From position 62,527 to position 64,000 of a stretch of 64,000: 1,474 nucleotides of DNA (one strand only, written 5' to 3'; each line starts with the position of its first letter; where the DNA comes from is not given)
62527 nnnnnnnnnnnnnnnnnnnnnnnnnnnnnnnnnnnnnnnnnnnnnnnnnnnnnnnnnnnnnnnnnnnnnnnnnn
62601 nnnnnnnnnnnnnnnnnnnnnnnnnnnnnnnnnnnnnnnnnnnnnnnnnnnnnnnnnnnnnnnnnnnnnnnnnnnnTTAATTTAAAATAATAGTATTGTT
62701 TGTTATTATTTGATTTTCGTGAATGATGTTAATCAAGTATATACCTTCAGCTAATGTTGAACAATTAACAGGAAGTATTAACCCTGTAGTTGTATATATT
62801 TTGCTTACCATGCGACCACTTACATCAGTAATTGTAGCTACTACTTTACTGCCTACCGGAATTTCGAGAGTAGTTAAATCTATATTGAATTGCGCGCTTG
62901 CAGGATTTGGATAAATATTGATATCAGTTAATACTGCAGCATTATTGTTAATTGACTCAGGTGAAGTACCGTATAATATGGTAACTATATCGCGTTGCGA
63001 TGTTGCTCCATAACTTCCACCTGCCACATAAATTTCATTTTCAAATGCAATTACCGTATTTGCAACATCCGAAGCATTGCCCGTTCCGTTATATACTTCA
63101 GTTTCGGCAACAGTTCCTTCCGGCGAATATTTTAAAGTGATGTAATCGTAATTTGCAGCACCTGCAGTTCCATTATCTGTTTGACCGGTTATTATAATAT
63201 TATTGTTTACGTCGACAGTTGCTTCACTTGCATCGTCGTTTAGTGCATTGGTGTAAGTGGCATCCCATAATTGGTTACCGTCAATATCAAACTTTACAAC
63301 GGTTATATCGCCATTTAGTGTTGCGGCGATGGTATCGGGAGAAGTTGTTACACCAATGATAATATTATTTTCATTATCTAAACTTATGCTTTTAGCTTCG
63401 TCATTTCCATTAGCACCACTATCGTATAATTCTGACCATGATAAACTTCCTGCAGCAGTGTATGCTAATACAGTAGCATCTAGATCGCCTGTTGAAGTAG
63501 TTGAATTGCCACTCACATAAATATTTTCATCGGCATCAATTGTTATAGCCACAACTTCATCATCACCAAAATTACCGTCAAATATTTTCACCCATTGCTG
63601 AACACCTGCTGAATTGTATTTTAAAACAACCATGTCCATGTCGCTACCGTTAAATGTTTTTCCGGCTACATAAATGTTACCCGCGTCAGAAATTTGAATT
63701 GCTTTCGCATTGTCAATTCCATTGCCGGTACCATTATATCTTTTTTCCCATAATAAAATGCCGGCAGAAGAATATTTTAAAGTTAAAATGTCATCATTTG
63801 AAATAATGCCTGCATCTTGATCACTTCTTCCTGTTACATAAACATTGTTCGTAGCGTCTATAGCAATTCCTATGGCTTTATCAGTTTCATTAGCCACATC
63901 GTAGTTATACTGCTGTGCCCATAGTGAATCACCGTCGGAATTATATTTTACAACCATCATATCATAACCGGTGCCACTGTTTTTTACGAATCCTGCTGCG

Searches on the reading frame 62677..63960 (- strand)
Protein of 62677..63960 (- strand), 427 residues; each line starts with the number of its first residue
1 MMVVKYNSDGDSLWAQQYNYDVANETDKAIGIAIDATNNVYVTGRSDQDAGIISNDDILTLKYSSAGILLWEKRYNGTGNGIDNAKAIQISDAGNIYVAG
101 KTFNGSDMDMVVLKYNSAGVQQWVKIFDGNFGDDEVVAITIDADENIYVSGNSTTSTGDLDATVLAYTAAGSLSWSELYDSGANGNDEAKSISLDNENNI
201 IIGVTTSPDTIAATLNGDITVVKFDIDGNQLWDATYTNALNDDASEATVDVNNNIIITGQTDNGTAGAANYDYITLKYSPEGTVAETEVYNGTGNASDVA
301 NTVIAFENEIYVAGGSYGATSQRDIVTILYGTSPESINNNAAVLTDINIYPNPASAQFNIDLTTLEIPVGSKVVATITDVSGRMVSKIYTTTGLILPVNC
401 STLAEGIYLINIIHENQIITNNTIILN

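Call 3: search_protein_families(library=pfam, proteins=[window:62677-63960:-], max_evalue=0.01)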
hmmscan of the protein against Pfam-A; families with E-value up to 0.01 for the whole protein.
window:62677-63960:- (427 aa): 2 families
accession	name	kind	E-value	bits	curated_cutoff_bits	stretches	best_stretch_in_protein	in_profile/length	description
PF18962.6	Por_Secre_tail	-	3.7e-10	40.4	27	1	349-425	1-75/75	Secretion system C-terminal sorting domain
PF06739.17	SBBP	-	9.4e-08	32.3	20.5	2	14-47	2-33/38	Beta-propeller repeat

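Call 4: search_protein_families(library=ncbifam, proteins=[window:62677-63960:-], max_evalue=0.01)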
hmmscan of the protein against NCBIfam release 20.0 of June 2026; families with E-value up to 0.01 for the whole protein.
window:62677-63960:- (427 aa): 3 families
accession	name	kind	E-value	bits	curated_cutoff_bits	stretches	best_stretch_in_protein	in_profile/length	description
NF047494.1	Lepto_SBBP_lipo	equivalog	8.2e-24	84.1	400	3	1-102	105-207/466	SBBP repeat beta-propeller lipoprotein, LipL53 family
TIGR02608.1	delta_60_rpt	domain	4.7e-16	58.4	76.5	3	134-173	1-40/55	delta-60 repeat domain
TIGR04183.1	Por_Secre_tail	domain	4.4e-08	33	23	1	349-425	1-70/72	T9SS type A sorting domain-containing protein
